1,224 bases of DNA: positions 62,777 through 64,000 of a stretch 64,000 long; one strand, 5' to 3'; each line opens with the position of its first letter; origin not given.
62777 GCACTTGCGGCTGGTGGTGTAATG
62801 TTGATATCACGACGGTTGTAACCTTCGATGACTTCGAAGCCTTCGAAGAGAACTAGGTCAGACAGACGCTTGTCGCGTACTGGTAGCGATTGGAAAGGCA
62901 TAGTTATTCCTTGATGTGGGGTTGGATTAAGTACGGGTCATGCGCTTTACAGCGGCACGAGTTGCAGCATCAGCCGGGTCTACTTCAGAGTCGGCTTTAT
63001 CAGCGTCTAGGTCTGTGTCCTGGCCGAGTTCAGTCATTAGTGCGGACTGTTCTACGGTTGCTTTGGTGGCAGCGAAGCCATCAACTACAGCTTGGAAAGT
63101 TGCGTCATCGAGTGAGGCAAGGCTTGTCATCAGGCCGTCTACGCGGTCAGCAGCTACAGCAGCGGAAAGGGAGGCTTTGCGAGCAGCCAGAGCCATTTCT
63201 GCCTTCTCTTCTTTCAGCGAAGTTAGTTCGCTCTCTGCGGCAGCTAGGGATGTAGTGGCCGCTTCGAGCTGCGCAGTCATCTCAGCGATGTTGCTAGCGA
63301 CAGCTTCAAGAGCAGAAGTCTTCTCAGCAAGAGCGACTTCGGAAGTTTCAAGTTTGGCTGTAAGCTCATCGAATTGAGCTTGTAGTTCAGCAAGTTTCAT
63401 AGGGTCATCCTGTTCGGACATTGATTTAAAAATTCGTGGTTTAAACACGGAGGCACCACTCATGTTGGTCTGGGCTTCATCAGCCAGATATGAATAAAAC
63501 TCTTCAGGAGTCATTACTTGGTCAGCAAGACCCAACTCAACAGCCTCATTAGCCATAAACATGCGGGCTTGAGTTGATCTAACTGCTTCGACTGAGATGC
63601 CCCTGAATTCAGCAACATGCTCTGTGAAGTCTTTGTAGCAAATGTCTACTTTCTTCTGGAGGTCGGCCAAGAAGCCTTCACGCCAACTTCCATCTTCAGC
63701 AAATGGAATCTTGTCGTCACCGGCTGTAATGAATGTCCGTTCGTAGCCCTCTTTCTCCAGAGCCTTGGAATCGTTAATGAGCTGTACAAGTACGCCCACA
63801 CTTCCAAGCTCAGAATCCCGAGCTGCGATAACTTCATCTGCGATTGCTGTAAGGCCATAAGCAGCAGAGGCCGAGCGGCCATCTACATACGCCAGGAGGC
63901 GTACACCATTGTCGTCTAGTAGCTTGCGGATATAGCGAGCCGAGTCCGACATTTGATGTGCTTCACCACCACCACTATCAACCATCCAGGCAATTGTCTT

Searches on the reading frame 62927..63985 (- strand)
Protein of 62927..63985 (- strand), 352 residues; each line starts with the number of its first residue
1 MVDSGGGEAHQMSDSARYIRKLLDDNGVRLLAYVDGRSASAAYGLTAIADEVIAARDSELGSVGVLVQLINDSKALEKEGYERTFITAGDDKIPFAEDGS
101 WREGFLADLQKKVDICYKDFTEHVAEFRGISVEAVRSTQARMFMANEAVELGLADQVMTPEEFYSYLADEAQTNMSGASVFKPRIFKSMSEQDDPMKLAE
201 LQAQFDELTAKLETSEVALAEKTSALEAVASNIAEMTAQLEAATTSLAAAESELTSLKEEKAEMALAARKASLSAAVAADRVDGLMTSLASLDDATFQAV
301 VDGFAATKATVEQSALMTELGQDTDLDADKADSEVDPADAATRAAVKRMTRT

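Call 13: search_dna_similar(query=window:62927-63985:-, collection=phages, mode=protein, max_rows=20)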
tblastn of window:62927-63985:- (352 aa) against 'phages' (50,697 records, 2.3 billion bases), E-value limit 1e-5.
Records with a match: 977; places in all: 979; records where one place covers at least 80% of the query: 115.
Best place of each record, by identity: <60% 977.
By first word of the organism name: Escherichia 218; Salmonella 169; Rheinheimera 115; Acinetobacter 45; Vibrio 36; Klebsiella 34; Erwinia 31; Shigella 23; Rhodobacter 23; Proteus 21; and 51 more.
By host as written in the record: - 125; Rheinheimera sp. BAL341 115; Escherichia coli 66; Salmonella enterica subsp. enterica serovar Typhimurium 26; Salmonella enterica 24; Rhodobacter capsulatus YW1 23; Escherichia coli K-12 MG1655 20; Acinetobacter baumannii 18; and 268 more.
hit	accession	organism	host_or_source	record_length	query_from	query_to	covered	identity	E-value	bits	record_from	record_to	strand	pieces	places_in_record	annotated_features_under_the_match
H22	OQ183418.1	Pseudomonas phage vB_PpS_SYP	Pseudomonas plecoglossicida XSDHY-P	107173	1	239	68%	53.1%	1e-72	250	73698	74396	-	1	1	head maturation protease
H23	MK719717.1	Rheinheimera phage vB_RspM_Barba10S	Rheinheimera sp. BAL341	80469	3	334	94%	37.3%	3e-53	194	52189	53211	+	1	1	peptidase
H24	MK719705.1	Rheinheimera phage vB_RspM_Barba3A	Rheinheimera sp. BAL341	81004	3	334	94%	37.3%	3e-53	194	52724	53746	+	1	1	peptidase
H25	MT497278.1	Rheinheimera phage vB_RspM_barba_13-8A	Rheinheimera sp. BAL341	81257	3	334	94%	37.3%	3e-53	194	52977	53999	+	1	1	putative head maturation protease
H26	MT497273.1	Rheinheimera phage vB_RspM_barba_12-9G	Rheinheimera sp. BAL341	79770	3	334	94%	37.3%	3e-53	194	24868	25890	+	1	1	putative head maturation protease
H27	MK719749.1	Rheinheimera phage vB_RspM_Barba30A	Rheinheimera sp. BAL341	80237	3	334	94%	37.3%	3e-53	194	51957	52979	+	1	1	peptidase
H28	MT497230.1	Rheinheimera phage vB_RspM_barba_10-9C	Rheinheimera sp. BAL341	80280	3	334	94%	37.3%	3e-53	194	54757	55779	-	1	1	putative head maturation protease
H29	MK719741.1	Rheinheimera phage vB_RspM_Barba25S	Rheinheimera sp. BAL341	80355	3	334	94%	37.3%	3e-53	194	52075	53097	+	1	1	peptidase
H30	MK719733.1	Rheinheimera phage Barba21A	Rheinheimera sp. BAL341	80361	3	334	94%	37.3%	3e-53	194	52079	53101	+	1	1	peptidase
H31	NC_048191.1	Rheinheimera phage Barba21A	Rheinheimera sp. BAL341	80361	3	334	94%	37.3%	3e-53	194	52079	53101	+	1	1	head maturation protease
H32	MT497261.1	Rheinheimera phage vB_RspM_barba_12-8C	Rheinheimera sp. BAL341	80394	3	334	94%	37.3%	3e-53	194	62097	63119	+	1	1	putative head maturation protease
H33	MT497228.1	Rheinheimera phage vB_RspM_barba_10-9A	Rheinheimera sp. BAL341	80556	3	334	94%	37.3%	3e-53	194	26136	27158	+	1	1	putative head maturation protease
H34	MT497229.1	Rheinheimera phage vB_RspM_barba_10-9B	Rheinheimera sp. BAL341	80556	3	334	94%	37.3%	3e-53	194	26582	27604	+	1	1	putative head maturation protease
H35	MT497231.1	Rheinheimera phage vB_RspM_barba_10-9D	Rheinheimera sp. BAL341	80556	3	334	94%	37.3%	3e-53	194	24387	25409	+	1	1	putative head maturation protease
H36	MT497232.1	Rheinheimera phage vB_RspM_barba_10-9E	Rheinheimera sp. BAL341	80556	3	334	94%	37.3%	3e-53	194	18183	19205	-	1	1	putative head maturation protease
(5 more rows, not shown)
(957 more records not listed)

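Call 14: search_dna_similar(query=window:62927-63985:-, collection=plasmids, mode=protein, max_rows=20)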
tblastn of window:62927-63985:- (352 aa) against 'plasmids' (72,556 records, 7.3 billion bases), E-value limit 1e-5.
Records with a match: 305; places in all: 324; records where one place covers at least 80% of the query: 0.
Best place of each record, by identity: <60% 305.
By first word of the organism name: Klebsiella 177; Escherichia 52; Ralstonia 12; Salmonella 9; Enterobacter 8; Pseudomonas 8; Azospirillum 5; Marinobacter 2; Citrobacter 2; Proteus 2; and 27 more.
By predicted mobility (MOB-suite, as given by PLSDB): non-mobilizable 284; mobilizable 17; conjugative 4.
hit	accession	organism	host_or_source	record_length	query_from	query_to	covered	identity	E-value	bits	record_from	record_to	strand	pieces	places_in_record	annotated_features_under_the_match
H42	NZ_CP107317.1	Klebsiella pneumoniae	Homo sapiens,lavage fluid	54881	2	198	56%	33.0%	1e-15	86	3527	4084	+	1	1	S49 family peptidase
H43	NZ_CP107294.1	Klebsiella pneumoniae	Homo sapiens,sputum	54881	2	198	56%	33.0%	1e-15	86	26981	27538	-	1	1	S49 family peptidase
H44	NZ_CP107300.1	Klebsiella pneumoniae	Homo sapiens,sputum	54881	2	198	56%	33.0%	1e-15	86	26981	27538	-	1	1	S49 family peptidase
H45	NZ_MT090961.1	Klebsiella pneumoniae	-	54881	2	198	56%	33.0%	1e-15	86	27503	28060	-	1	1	S49 family peptidase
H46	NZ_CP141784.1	Klebsiella pneumoniae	Homo sapiens,mixed culture,blood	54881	2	198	56%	33.0%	1e-15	86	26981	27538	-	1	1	S49 family peptidase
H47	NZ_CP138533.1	Klebsiella pneumoniae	pure culture,urine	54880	2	198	56%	33.0%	1e-15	86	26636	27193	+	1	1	S49 family peptidase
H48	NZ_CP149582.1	Klebsiella pneumoniae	Homo sapiens,Wound/Abscess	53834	2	198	56%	33.0%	2e-15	85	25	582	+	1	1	none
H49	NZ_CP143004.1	Klebsiella pneumoniae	Homo sapiens,urine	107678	2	198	56%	33.0%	2e-15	85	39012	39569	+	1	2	none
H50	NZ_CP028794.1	Klebsiella pneumoniae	Homo sapiens,Pure Culture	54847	2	198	56%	32.3%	1e-14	83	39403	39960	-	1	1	S49 family peptidase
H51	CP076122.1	Ralstonia solanacearum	Solanum muricatum,cell culture,stem,stem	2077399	2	199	56%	31.2%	7e-8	62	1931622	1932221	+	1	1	S49 family peptidase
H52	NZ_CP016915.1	Ralstonia pseudosolanacearum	Tobacco,tissu sample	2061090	2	195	55%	31.3%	1e-6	58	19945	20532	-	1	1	none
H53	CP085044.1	Ralstonia solanacearum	sunflower,cell culture,stem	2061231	2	195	55%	31.3%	1e-6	58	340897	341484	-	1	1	S49 family peptidase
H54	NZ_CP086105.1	Ralstonia sp. RS650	sunflower,cell culture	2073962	2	195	55%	31.3%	1e-6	58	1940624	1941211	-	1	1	none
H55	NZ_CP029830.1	Azospirillum ramasamyi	single cell,Cow dung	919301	2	174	49%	35.0%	4e-13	78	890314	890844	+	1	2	S49 family peptidase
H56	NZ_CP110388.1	Tritonibacter mobilis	-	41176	2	162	46%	37.4%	3e-16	87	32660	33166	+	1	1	S49 family peptidase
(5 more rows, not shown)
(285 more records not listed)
